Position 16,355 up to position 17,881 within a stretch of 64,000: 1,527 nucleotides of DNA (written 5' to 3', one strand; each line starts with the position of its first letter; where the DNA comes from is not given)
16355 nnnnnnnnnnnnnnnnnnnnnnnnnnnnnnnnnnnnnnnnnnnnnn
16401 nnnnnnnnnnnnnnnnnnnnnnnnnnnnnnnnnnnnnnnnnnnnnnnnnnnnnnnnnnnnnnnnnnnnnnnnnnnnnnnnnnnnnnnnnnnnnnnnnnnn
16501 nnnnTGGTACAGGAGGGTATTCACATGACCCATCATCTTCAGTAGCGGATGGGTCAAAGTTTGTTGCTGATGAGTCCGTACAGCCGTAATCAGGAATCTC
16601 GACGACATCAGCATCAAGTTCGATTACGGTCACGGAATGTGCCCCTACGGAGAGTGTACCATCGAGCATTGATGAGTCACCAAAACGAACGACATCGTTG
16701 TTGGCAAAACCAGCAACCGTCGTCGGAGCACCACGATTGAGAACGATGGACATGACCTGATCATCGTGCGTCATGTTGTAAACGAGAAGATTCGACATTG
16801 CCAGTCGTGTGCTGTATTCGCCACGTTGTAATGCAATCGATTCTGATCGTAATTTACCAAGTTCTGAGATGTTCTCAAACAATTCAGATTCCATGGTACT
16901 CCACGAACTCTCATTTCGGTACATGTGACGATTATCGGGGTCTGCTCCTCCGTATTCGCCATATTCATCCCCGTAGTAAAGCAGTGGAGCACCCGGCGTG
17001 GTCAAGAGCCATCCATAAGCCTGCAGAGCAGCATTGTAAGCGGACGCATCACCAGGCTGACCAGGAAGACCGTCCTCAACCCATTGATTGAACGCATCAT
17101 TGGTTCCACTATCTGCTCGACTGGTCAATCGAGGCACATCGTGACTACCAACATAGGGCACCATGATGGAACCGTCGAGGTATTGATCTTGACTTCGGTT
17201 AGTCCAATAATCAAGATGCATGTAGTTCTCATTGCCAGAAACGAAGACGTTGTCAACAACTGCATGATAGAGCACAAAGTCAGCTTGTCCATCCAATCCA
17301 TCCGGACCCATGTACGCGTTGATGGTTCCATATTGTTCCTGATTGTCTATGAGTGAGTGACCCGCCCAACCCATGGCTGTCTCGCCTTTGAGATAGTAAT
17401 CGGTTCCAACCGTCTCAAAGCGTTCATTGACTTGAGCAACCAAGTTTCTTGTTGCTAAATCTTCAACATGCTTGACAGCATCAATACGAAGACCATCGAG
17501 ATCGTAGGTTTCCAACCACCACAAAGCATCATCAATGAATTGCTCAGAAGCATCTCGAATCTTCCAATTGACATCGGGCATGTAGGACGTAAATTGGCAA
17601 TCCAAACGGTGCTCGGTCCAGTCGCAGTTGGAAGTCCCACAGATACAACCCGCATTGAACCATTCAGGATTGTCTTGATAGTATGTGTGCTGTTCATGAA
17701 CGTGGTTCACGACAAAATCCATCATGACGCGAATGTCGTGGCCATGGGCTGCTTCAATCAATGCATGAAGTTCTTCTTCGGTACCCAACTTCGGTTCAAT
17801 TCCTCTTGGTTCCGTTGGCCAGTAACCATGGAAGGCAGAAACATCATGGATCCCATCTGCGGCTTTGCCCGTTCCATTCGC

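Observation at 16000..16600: GH13 amylase carries a tandem approximately 25-aa Cys motif module, a Thr/Asn/Ser-rich linker and a C-terminal TM anchor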

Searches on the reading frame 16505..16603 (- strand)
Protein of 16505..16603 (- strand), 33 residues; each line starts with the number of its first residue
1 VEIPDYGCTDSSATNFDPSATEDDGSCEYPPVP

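Call 16: search_solved_structures(query=A2, max_evalue=10, show_alignments=3)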
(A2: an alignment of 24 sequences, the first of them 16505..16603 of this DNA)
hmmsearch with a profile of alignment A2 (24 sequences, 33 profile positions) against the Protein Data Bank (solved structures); distinct sequences matched with E-value up to 10: 5.
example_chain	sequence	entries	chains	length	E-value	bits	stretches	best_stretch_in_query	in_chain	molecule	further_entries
6u2j_A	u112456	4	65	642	3e-06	29.7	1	3-27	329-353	Macrophage-expressed gene 1 protein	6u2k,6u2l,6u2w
6u23_A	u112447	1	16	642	3e-06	29.7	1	3-27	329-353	Macrophage-expressed gene 1 protein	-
6sb3_A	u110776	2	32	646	0.00071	22.1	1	4-27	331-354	Macrophage-expressed gene 1 protein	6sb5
8a1d_A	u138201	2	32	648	0.00072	22.1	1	4-27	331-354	Macrophage-expressed gene 1 protein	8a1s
6sb1_A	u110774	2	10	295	0.0015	21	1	6-27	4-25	Macrophage-expressed gene 1 protein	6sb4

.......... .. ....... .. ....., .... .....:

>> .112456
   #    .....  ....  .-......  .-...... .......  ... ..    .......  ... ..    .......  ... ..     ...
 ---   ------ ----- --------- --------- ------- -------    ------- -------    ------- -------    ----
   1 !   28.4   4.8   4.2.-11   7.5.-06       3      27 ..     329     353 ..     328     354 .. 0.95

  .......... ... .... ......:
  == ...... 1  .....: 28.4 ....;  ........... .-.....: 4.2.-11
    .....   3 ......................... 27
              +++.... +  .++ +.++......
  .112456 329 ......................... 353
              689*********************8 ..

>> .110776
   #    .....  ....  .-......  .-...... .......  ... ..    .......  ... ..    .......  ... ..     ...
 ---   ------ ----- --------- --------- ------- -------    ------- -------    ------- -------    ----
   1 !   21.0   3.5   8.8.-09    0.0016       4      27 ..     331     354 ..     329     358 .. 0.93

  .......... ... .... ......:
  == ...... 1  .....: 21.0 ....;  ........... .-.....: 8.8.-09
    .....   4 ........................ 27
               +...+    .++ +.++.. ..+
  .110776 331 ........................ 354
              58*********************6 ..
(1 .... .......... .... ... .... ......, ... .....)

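Call 28: search_protein_representatives(alignment_id=A2)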
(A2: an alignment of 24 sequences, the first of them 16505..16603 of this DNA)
Query: 24 sequences, 33 profile positions. Proteins with E-value up to 0.001 (for the whole library): 33760; up to 1e-10: 14444; up to 1e-30: 4385. The best 150 are listed.
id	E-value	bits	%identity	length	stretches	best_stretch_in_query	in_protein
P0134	0.0e+00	1436.6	-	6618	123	3-26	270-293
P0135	0.0e+00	1291.8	-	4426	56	6-26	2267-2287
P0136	0.0e+00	1144.5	-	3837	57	4-28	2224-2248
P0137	0.0e+00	1104.3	-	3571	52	3-30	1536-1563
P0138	0.0e+00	1101.2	-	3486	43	2-29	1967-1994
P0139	0.0e+00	1054.6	-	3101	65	3-29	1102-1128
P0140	0.0e+00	996.0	-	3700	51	3-31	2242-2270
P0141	7.5e-291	953.0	-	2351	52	3-28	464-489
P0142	2.0e-290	951.6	-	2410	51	3-28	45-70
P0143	1.1e-289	949.3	-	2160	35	2-32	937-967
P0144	2.3e-286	938.7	-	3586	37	3-32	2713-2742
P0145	8.1e-278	911.3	-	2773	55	2-31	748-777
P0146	7.1e-277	908.3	-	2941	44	2-27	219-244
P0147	8.4e-264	866.5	-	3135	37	5-29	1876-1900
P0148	3.3e-263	864.6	-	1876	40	4-28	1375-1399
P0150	1.9e-258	849.4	-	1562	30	3-29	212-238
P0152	5.4e-253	831.9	-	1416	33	1-28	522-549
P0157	2.0e-233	769.3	-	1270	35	2-28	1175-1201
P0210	5.4e-158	528.0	-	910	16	3-32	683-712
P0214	1.9e-155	519.8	-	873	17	2-30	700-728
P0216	1.3e-154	517.2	-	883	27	6-28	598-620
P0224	2.7e-152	509.8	-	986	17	4-26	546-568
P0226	5.8e-150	502.3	-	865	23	2-27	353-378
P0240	5.8e-145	486.3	-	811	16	2-31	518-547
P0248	2.4e-142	478.0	-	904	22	3-30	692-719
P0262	1.2e-137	462.9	-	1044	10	4-31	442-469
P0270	9.0e-134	450.5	-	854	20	3-30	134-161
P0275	1.9e-132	446.3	-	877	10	2-30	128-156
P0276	2.3e-132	446.0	-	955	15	4-29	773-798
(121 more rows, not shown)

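Call 31: search_protein_families(library=pfam, proteins=[P0210, P0214, P0216, P0224, P0226, P0240, P0248, P0270, P0275, P0276], max_evalue=0.01)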
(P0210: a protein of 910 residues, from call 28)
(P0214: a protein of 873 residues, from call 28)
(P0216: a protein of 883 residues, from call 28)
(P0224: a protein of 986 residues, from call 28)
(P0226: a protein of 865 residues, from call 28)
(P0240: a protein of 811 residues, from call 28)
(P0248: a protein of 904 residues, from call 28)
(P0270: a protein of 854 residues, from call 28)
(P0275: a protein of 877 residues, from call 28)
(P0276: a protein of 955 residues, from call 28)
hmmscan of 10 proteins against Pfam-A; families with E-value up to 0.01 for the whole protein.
P0210 (910 aa): 1 family
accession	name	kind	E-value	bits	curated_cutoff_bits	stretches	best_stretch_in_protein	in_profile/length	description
PF01471.23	PG_binding_1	-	6.3e-08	33.1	23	1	837-896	6-54/57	Putative peptidoglycan binding domain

P0214 (873 aa): 2 families
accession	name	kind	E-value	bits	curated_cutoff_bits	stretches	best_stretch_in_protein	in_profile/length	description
PF00932.25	LTD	-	1.1e-13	52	34.3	1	266-375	5-108/109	Lamin Tail Domain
PF05479.16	PsaN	-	2.6e-11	44.3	21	0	710-735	73-98/132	Photosystem I reaction centre subunit N (PSAN or PSI-N)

P0216 (883 aa): 1 family
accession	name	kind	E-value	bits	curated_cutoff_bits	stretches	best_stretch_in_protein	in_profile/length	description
PF07977.19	FabA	-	0.0024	17.9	23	0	45-71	42-68/138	FabA-like domain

P0224 (986 aa): 3 families
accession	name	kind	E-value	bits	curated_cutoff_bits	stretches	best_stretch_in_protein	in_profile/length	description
PF18962.6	Por_Secre_tail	-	6.4e-13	49.2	27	1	918-984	1-74/75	Secretion system C-terminal sorting domain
PF23577.1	LysM_RLK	-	0.001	19.5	27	0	734-750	27-43/44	LysM domain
PF18884.5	TSP3_bac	-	0.0068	16.7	25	0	634-646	1-13/22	Bacterial TSP3 repeat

P0226 (865 aa): 0 families

P0240 (811 aa): 2 families
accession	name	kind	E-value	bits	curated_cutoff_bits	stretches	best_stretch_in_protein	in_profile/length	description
PF18884.5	TSP3_bac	-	4e-08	33.4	25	0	399-412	1-14/22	Bacterial TSP3 repeat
PF03495.19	Binary_toxB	-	0.00042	20.9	25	0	399-420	2-22/78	Clostridial binary toxin B/anthrax toxin PA Ca-binding domain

P0248 (904 aa): 0 families

P0270 (854 aa): 0 families

P0275 (877 aa): 1 family
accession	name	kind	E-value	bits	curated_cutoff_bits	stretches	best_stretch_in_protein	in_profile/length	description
PF05479.16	PsaN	-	6.4e-11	43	21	0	190-216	73-99/132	Photosystem I reaction centre subunit N (PSAN or PSI-N)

P0276 (955 aa): 1 family
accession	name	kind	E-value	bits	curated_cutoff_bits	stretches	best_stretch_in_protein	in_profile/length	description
PF12810.13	ALK_LTK_GRD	-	2.5e-10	41.2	24.5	1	409-601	12-203/243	ALK/LTK, Glycine-rich domain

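Call 32: list_cluster_members(proteins=[P0134, P0141, P0150, P0152, P0157, P0210, P0214, P0240, P0262, P0275])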
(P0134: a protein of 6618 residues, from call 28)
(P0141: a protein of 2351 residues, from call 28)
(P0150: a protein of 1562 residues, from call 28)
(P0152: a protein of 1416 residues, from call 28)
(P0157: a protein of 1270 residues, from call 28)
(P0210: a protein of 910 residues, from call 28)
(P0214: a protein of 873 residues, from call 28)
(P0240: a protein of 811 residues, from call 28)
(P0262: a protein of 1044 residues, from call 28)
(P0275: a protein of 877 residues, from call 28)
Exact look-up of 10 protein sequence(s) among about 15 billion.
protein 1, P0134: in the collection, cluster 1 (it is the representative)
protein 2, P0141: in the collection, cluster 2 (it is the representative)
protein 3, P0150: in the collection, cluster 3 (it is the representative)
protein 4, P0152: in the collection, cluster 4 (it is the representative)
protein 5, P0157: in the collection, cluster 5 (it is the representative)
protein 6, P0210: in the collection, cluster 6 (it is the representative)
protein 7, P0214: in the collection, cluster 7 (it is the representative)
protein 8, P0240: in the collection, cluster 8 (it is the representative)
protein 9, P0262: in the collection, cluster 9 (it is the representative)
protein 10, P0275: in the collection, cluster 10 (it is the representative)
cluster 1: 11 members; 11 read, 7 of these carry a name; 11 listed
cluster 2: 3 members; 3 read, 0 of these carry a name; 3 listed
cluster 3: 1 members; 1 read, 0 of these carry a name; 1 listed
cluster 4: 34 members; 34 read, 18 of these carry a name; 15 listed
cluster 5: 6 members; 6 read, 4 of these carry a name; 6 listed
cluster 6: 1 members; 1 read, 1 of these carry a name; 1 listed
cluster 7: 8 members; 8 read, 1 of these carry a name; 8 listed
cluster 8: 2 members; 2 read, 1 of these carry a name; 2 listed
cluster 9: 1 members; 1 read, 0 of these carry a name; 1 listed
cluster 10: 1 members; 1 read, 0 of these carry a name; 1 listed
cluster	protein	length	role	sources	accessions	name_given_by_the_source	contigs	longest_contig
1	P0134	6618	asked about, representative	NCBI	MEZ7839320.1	MAG: hypothetical protein QMB13_08325, partial [Flavobacteriales bacterium]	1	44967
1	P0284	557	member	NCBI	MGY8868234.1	MAG: hypothetical protein ACKVJK_21725, partial [Methylophagaceae bacterium]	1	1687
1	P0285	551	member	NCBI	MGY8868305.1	MAG: hypothetical protein ACKVJK_22090, partial [Methylophagaceae bacterium]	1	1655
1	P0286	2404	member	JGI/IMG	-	hypothetical protein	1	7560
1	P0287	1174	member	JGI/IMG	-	hypothetical protein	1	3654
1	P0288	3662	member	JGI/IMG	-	hypothetical protein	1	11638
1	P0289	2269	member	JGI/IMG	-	hypothetical protein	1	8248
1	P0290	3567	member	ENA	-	-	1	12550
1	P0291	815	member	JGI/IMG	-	-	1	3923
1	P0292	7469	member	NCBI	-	-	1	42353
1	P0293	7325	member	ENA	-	-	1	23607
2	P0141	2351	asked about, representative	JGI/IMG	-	-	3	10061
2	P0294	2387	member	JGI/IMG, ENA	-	-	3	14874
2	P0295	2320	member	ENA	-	-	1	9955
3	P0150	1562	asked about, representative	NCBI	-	-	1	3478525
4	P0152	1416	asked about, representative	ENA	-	-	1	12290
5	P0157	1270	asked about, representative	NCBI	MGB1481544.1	MAG: hypothetical protein ACPG66_09260, partial [Flavobacteriales bacterium]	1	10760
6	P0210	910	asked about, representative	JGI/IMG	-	hypothetical protein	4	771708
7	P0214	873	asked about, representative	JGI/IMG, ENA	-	hypothetical protein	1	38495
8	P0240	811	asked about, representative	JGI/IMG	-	hypothetical protein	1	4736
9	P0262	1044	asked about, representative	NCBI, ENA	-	-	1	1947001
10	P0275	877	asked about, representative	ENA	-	-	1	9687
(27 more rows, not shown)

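Call 34: search_protein_families(library=ncbifam, proteins=[P0214, P0275, P0270], max_evalue=0.1)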
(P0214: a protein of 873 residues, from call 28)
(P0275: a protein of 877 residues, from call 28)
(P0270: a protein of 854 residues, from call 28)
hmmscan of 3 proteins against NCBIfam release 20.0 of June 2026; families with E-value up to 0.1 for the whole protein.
P0214 (873 aa): 0 families

P0275 (877 aa): 0 families

P0270 (854 aa): 0 families

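Call 53: search_protein_families(library=pfam, alignment_id=A5, max_evalue=0.0001)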
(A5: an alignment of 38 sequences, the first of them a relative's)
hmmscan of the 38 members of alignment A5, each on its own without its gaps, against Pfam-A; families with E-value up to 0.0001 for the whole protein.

A. member 1, P0152 (1416 aa): 1 family
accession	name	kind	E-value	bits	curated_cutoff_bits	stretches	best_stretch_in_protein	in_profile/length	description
PF18962.6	Por_Secre_tail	-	2.7e-10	40.8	27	1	1347-1408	1-69/75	Secretion system C-terminal sorting domain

B. families by the number of members that match (of 38 scanned): 35 families (the first 25 are shown)
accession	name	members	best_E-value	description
PF18962.6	Por_Secre_tail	12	1.1e-12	Secretion system C-terminal sorting domain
PF01839.29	FG-GAP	2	2.5e-20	FG-GAP repeat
PF00801.26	PKD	2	2.9e-20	PKD domain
PF18911.6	PKD_4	2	1.2e-16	PKD domain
PF07603.17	Lcl_C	2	4.5e-12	Lcl C-terminal domain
PF16656.11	Pur_ac_phosph_N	2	7.9e-09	Purple acid Phosphatase, N-terminal domain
PF00041.27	fn3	1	4.9e-58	Fibronectin type III domain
PF12810.13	ALK_LTK_GRD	1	2.2e-28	ALK/LTK, Glycine-rich domain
PF07648.20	Kazal_2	1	4e-25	Kazal-type serine protease inhibitor domain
PF00050.26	Kazal_1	1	7.5e-17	Kazal-type serine protease inhibitor domain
PF05572.19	Peptidase_M43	1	1.6e-16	Pregnancy-associated plasma protein-A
PF25059.1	FN3_DSCAM-DSCAML_C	1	1.1e-15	DSCAM/DSCAML C-terminal Fn3-like domain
PF05345.18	He_PIG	1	4.1e-15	Putative Ig domain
PF10648.15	Gmad2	1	1.9e-13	Immunoglobulin-like domain of bacterial spore germination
PF16893.11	fn3_2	1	6.3e-13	Fibronectin type III domain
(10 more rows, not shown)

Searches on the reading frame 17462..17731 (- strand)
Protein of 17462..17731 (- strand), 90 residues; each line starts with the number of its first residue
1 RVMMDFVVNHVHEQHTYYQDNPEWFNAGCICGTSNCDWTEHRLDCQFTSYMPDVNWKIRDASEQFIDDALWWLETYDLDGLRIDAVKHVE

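Call 66: search_solved_structures(query=window:17462-17731:-, max_evalue=0.001, show_alignments=5)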
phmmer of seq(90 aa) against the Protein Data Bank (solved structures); distinct sequences matched with E-value up to 0.001: 17.
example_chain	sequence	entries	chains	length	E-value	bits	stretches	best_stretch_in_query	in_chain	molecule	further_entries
4e2o_A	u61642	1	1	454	5.1e-08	36.2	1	1-89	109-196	Alpha-amylase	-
6y9t_A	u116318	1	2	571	2.1e-07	34.2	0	47-89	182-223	Alpha-glucosidase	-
5a2a_A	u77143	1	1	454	6.4e-07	32.7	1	1-89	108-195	APO FORM OF ANOXYBACILLUS ALPHA-AMYLASES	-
5a2b_A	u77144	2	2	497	7.4e-07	32.5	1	1-89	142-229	ANOXYBACILLUS ALPHA-AMYLASE | ALPHA-AMYLASE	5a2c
5zcb_A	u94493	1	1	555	1.4e-05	28.4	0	46-89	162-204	Alpha-glucosidase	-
5zcc_A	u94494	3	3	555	1.4e-05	28.4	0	46-89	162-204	Alpha-glucosidase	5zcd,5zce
8ibk_A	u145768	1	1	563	1.4e-05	28.3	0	46-89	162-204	Alpha-glucosidase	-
8ids_A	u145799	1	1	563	1.4e-05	28.3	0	46-89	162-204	Alpha-glucosidase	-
2ze0_A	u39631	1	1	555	2.1e-05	27.8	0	47-89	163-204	Alpha-glucosidase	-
9dcq_A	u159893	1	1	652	2.4e-05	27.6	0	3-85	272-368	Alpha amylase, catalytic domain protein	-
6sau_A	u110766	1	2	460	2.4e-05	27.6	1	2-90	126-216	alpha amylase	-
9fyz_A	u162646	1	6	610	4.7e-05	26.7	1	1-85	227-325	Neopullulanase SusA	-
7p01_A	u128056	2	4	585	0.00023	24.5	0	34-87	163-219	BaAG2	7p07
9u7v_A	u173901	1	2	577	0.00056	23.2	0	46-87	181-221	oligo-1,6-glucosidase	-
6li9_A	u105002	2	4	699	0.00059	23.2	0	29-88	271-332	Neutral and basic amino acid transport protein rBAT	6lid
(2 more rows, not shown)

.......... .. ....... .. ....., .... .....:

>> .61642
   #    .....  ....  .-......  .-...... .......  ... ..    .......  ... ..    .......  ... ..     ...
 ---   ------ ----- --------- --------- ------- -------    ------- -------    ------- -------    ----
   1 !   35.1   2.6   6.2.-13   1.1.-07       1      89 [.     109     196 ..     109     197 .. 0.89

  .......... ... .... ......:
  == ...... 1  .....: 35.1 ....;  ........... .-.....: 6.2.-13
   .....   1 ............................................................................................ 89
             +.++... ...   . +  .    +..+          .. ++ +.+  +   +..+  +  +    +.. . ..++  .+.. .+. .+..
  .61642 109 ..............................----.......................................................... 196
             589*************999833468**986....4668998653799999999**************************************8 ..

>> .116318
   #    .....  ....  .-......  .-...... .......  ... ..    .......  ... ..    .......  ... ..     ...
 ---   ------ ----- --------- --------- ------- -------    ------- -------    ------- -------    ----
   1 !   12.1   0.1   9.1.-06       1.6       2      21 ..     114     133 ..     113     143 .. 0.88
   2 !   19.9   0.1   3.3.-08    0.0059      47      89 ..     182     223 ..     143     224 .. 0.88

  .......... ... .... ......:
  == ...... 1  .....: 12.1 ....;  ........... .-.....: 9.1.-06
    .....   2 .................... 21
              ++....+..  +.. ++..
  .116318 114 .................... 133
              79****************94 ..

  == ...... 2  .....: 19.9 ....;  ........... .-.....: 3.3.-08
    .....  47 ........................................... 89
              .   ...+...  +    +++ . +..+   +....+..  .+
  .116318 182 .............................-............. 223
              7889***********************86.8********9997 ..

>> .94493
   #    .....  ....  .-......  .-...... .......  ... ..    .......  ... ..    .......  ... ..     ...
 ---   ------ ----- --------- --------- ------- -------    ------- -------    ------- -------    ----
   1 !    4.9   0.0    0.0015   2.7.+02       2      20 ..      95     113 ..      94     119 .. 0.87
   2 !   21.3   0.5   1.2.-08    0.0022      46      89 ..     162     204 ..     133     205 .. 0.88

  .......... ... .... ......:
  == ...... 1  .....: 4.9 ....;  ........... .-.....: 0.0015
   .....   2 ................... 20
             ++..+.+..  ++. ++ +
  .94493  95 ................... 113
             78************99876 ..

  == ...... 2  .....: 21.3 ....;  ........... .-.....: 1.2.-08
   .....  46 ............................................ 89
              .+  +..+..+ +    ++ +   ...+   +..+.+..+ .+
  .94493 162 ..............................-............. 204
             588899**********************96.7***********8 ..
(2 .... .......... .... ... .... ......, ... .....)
